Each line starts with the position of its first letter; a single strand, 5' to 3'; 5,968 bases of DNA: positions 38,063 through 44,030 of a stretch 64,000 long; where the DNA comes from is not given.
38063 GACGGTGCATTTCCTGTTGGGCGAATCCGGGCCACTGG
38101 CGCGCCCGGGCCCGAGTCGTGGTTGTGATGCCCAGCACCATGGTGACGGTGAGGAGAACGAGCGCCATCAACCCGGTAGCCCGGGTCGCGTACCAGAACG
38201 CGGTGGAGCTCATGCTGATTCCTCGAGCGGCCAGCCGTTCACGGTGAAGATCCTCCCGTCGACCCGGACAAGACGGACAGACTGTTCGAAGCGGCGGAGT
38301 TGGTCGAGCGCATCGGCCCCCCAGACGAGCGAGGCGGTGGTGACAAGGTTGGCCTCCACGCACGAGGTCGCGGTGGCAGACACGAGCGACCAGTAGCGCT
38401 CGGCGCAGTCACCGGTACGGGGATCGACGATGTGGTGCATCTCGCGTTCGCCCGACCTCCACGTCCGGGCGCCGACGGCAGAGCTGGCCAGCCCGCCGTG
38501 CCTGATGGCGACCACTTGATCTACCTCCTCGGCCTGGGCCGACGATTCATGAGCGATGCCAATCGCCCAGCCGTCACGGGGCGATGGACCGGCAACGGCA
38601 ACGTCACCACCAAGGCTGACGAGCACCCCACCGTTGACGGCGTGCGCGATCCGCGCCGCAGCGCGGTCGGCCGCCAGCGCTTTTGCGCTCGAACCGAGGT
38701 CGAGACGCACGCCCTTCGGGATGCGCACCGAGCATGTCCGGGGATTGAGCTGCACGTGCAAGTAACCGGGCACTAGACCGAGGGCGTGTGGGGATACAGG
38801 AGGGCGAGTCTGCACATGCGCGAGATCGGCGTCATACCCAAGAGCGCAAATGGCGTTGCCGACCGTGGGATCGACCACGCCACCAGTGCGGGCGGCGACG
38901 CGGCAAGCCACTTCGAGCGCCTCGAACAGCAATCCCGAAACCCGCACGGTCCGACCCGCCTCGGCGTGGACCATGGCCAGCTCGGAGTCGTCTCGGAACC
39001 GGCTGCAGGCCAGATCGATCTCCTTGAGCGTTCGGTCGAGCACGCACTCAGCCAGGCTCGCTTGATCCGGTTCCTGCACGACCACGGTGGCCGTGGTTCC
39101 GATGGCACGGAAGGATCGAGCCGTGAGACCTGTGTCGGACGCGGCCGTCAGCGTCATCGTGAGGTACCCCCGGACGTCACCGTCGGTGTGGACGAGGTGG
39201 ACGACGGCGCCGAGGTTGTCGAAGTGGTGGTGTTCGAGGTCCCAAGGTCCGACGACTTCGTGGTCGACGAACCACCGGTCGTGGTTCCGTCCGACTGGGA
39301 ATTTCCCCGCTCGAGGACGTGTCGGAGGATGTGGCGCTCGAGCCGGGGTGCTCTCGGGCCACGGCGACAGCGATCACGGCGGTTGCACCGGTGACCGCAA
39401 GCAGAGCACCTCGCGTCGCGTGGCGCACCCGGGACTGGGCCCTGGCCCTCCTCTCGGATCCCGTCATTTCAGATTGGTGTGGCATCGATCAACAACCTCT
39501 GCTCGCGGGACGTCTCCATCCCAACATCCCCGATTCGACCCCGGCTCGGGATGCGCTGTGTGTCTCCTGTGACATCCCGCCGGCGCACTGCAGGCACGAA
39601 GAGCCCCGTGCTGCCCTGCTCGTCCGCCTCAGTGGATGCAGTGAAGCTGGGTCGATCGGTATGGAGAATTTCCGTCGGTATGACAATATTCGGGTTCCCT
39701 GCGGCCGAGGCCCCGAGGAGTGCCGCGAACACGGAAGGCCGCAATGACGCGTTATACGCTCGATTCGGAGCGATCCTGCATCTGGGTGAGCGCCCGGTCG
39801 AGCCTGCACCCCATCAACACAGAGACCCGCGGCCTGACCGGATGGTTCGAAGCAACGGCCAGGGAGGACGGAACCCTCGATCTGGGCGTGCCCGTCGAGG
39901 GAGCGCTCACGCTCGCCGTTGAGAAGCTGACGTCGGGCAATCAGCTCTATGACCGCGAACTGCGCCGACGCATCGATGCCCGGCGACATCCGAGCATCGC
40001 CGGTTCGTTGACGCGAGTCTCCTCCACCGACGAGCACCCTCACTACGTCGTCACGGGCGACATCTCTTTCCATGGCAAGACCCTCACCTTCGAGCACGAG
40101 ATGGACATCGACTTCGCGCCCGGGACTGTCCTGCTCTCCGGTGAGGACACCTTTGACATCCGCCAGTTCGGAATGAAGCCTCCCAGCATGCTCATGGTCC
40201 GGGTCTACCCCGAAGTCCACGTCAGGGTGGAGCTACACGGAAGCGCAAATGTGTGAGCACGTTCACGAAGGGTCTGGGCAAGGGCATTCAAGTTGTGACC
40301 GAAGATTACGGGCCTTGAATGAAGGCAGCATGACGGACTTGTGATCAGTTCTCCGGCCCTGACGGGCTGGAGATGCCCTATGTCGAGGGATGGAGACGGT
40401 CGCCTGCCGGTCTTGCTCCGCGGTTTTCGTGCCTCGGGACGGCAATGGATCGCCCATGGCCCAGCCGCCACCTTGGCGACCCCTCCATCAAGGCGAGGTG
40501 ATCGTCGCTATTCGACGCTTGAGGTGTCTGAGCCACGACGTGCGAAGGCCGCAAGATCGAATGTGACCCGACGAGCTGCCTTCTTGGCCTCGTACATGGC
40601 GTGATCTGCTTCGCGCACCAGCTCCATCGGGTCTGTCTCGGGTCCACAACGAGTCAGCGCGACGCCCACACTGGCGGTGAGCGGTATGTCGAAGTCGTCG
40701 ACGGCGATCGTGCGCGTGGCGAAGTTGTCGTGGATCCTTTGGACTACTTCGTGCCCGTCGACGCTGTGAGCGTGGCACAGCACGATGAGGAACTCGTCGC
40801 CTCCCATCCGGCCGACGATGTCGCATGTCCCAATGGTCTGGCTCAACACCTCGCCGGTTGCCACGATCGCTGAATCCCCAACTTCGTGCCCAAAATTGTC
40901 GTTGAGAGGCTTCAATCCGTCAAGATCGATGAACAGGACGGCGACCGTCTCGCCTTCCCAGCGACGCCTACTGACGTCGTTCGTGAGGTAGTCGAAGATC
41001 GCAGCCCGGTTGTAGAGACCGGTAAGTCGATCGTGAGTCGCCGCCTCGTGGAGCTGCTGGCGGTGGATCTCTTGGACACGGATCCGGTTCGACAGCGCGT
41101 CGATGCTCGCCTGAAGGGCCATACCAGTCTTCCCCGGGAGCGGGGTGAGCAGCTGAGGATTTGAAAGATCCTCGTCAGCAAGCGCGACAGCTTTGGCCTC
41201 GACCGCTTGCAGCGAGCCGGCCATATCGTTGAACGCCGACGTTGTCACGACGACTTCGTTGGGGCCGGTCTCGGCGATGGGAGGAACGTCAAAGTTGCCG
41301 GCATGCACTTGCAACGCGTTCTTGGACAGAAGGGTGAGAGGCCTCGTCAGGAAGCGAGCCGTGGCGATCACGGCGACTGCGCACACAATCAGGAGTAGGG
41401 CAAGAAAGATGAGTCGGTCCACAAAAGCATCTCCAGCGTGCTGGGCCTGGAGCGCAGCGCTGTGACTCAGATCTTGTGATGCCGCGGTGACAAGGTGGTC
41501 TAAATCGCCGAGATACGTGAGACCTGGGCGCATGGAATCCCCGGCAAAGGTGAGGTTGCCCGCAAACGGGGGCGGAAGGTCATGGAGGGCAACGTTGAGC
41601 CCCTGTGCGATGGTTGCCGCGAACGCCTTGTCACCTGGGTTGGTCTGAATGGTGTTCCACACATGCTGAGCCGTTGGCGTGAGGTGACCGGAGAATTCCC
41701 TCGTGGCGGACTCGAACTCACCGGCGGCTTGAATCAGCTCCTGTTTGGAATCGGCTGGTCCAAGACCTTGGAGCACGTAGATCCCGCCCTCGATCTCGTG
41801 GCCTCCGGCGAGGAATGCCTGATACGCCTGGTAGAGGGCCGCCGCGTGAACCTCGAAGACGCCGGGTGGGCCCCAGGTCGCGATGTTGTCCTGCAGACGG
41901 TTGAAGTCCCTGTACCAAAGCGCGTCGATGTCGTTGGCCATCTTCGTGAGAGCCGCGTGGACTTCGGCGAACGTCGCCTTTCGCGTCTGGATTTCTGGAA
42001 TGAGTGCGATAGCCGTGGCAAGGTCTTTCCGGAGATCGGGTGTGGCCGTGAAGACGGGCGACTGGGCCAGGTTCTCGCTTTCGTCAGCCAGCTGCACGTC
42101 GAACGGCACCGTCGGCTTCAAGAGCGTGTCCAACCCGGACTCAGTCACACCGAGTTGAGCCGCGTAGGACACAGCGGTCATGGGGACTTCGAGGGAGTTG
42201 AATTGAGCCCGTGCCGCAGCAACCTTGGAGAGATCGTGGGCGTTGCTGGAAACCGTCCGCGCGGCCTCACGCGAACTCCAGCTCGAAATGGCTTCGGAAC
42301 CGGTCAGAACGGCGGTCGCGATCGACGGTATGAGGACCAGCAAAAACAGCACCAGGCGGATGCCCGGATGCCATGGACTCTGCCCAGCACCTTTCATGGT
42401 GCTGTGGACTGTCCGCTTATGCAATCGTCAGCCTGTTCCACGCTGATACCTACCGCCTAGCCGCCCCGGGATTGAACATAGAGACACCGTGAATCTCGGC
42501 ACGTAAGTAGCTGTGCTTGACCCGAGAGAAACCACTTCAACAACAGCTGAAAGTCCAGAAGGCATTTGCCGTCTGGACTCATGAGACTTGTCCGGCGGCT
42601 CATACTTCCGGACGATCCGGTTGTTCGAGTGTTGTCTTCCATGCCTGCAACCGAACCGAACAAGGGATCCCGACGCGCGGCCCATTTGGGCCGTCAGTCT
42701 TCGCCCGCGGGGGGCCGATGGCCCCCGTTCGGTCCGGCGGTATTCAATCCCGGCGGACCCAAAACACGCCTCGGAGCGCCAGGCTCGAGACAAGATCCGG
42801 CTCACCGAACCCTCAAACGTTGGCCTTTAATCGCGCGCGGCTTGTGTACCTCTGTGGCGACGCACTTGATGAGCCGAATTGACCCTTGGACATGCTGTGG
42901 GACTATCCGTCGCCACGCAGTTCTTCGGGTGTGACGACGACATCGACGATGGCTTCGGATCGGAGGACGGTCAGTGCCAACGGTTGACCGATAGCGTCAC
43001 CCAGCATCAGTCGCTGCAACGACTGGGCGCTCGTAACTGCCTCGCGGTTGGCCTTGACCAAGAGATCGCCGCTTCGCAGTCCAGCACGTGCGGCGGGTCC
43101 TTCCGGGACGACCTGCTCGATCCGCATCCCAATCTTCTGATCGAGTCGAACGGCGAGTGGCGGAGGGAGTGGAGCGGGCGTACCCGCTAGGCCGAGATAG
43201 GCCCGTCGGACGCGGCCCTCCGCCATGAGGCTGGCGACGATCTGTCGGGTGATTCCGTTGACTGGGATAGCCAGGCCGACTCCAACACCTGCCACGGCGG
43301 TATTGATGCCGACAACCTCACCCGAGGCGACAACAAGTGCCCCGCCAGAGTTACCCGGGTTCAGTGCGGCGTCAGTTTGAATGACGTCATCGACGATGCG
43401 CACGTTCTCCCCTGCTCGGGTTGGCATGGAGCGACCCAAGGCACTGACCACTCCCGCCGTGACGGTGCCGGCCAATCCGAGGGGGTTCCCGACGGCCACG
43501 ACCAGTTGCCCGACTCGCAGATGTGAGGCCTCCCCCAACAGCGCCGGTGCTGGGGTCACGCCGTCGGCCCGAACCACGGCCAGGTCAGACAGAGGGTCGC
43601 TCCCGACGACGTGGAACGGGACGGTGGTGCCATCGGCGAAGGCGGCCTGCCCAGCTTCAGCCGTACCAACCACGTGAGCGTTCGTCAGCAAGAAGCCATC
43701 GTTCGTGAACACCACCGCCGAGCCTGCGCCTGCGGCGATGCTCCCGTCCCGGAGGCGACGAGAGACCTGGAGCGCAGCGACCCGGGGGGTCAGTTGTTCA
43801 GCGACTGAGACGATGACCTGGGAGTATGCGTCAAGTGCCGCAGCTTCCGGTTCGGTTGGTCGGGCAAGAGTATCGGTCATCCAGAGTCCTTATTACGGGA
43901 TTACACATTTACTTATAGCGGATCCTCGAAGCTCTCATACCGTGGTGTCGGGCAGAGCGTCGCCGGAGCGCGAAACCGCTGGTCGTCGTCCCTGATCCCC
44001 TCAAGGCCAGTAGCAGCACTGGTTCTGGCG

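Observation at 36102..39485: Five-gene overlapping operon: anchor protein, ApbE, ferric-reductase-like TM protein, NuoF-like protein, ferredoxin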

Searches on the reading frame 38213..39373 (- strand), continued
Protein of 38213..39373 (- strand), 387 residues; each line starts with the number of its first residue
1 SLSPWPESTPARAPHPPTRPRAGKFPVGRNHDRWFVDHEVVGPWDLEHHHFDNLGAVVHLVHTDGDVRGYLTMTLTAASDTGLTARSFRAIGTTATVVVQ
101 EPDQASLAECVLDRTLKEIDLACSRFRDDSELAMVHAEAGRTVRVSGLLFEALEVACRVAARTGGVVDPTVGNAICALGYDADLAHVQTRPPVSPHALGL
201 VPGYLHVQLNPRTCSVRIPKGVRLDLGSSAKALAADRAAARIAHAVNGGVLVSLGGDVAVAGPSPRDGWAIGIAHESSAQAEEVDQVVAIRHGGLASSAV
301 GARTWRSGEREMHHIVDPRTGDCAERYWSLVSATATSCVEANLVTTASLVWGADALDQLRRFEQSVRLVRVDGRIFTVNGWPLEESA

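Call 76: get_annotated_region(hit=H26, flank=4000)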
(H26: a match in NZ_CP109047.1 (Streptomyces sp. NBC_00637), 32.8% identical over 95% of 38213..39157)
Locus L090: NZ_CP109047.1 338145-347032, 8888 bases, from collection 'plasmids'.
description: Streptomyces sp. NBC_00637 strain NBC 00637 plasmid unnamed1, complete sequence
organism: Streptomyces sp. NBC_00637 (NCBI taxid 2903667)
taxonomy: Bacteria; Actinomycetota; Actinomycetes; Kitasatosporales; Streptomycetaceae; Streptomyces; Streptomyces sp. NBC 00637
host: -; source: -; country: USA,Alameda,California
typing (MOB-suite, as given by PLSDB): non-mobilizable
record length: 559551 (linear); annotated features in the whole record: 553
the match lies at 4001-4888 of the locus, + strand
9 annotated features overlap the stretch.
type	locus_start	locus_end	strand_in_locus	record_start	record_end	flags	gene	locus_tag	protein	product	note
CDS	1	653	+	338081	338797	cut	-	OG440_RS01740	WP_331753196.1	response regulator transcription factor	GO:0000160 - phosphorelay signal transduction system [Evidence IEA]; GO:0006355 - regulation of DNA-templated ...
CDS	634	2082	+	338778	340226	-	-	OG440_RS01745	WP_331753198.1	ATP-binding protein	-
CDS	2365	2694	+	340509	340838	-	-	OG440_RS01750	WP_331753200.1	hypothetical protein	-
CDS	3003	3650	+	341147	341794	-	-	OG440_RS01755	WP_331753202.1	hypothetical protein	-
CDS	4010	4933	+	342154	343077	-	-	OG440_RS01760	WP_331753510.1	FAD:protein FMN transferase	-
CDS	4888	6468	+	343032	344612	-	-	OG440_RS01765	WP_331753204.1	2Fe-2S iron-sulfur cluster-binding protein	-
CDS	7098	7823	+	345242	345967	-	-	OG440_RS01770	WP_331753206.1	hypothetical protein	-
CDS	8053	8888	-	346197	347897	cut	-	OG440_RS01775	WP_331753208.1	VanW family protein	-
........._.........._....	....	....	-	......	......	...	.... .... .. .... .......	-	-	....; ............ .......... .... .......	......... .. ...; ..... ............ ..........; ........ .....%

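Call 92: search_protein_families(library=pfam, max_evalue=1, proteins=[L089:3456-3971:+])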
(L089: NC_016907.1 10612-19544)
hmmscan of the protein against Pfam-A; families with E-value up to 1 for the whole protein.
L089:3456-3971:+ (172 aa): 1 family
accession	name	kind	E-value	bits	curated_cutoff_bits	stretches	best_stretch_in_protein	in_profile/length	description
PF16164.10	VWA_N2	-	0.062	13.9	27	1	3-29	9-35/79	VWA N-terminal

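Call 93: search_protein_families(library=ncbifam, max_evalue=1, proteins=[window:38213-39157:-])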
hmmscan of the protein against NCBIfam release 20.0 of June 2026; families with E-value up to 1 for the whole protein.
window:38213-39157:- (315 aa): 1 family
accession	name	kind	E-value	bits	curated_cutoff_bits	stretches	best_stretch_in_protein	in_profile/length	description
NF007774.0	PRK10461.1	equivalog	4.2e-15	55.5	498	1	17-301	40-331/351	FAD:protein FMN transferase ApbE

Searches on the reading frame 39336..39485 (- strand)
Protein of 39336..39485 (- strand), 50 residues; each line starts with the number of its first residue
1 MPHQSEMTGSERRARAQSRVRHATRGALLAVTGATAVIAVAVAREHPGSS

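Call 39: find_homologous_proteins(query=A2, max_evalue=0.001)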
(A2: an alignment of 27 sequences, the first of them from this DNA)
Query A2 (27 sequences) (50 aa, profile of the alignment): 8 proteins with E <= 0.001 among 4050 candidates.
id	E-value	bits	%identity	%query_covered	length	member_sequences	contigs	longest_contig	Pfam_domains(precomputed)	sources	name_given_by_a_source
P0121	7.4e-23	98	58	80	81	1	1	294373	-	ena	-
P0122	2.0e-20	90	53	80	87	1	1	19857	-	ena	-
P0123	3.3e-18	83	40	100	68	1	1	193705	-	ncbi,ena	-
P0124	1.6e-16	77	58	66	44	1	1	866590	-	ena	-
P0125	7.6e-15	72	42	86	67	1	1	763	-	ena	-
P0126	2.6e-11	61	47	68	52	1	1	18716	-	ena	-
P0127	1.5e-9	55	68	44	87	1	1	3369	-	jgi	-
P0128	1.5e-6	45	77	26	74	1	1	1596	-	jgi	-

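Call 92: search_protein_families(library=pfam, max_evalue=1, proteins=[P0127])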
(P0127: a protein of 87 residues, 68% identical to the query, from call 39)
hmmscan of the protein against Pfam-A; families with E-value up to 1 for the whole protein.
P0127 (87 aa): 0 families

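Call 93: search_protein_families(library=ncbifam, max_evalue=1, proteins=[P0127])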
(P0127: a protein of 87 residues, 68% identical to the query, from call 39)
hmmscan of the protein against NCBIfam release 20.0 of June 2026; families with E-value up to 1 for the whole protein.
P0127 (87 aa): 1 family
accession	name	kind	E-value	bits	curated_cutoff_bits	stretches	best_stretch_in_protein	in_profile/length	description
NF051897.1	Btc22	equivalog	0.18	12.3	100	1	2-31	20-49/96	Btc22 family type III secretion system chaperone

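Call 111: search_protein_representatives(alignment_id=A6)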
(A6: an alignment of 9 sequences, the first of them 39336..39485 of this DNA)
Query: 9 sequences, 84 profile positions. Proteins with E-value up to 0.001 (for the whole library): 81; up to 1e-10: 51; up to 1e-30: 0. The best 81 are listed.
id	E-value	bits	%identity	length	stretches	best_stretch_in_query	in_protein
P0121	1.3e-26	108.7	-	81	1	1-84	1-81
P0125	5.1e-24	100.4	-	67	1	1-68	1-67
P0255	1.1e-19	86.5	-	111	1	1-68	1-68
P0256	2.5e-18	82.2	-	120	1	1-83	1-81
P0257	5.0e-18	81.2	-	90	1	1-84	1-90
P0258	1.1e-17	80.1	-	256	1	3-82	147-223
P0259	2.5e-17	79.0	-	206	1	1-60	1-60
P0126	2.5e-17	79.0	-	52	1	17-68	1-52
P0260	6.3e-17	77.7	-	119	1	1-81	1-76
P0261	7.4e-17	77.5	-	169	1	1-79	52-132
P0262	2.5e-16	75.8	-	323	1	1-79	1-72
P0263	2.8e-16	75.6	-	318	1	1-69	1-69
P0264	4.1e-16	75.1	-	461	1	1-61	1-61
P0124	7.1e-16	74.3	-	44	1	1-44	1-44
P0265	1.5e-15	73.3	-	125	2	1-54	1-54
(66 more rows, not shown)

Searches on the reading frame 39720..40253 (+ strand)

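Call 9: search_protein_families(library=pfam, max_evalue=0.1, proteins=[window:39720-40253:+])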
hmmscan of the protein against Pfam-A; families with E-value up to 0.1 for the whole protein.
window:39720-40253:+ (178 aa): 2 families
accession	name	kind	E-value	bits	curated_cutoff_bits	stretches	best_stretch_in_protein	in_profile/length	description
PF04264.18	YceI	-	5.5e-10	40.2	23.7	1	12-172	1-148/150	YceI-like domain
PF01716.24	MSP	-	0.054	13.2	25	0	97-147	69-116/242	Manganese-stabilising protein / photosystem II polypeptide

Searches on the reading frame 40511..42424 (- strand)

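Call 86: search_protein_families(library=pfam, max_evalue=0.00001, proteins=[window:40511-42424:-])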
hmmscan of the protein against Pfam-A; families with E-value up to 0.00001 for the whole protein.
window:40511-42424:- (638 aa): 2 families
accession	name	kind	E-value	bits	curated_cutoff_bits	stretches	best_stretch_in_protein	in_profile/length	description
PF00990.26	GGDEF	-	3.7e-38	131.3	23.8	1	462-618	1-159/161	Diguanylate cyclase, GGDEF domain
PF00672.30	HAMP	-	1.9e-07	31.8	25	1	355-407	2-53/53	HAMP domain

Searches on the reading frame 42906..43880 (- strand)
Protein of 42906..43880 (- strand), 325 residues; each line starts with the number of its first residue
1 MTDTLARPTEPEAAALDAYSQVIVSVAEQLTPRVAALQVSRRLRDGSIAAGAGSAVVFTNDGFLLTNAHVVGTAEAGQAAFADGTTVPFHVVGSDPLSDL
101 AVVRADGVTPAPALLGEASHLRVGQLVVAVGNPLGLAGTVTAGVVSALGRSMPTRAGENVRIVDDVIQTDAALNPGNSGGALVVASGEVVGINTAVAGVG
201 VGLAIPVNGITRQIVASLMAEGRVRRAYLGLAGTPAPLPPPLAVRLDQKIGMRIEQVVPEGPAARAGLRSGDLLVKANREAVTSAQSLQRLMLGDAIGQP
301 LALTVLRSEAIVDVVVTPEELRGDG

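Call 86: search_protein_families(library=pfam, max_evalue=0.00001, proteins=[window:42906-43880:-])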
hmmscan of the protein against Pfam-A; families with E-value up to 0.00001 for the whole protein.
window:42906-43880:- (325 aa): 5 families
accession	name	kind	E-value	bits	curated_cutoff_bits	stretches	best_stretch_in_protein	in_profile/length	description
PF13365.12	Trypsin_2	-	1.6e-28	100.7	27.6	1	53-192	1-144/144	Trypsin-like peptidase domain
PF00089.32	Trypsin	-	3.8e-12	46.9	20.6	1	37-207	18-213/220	Trypsin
PF17820.7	PDZ_6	-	1.7e-11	44.1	27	1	254-305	2-52/54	PDZ domain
PF13180.12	PDZ_2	-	6.9e-11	42.7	27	1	251-315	13-77/80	PDZ domain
PF00595.29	PDZ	-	7.8e-06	26.6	23.2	0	249-305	24-80/81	PDZ domain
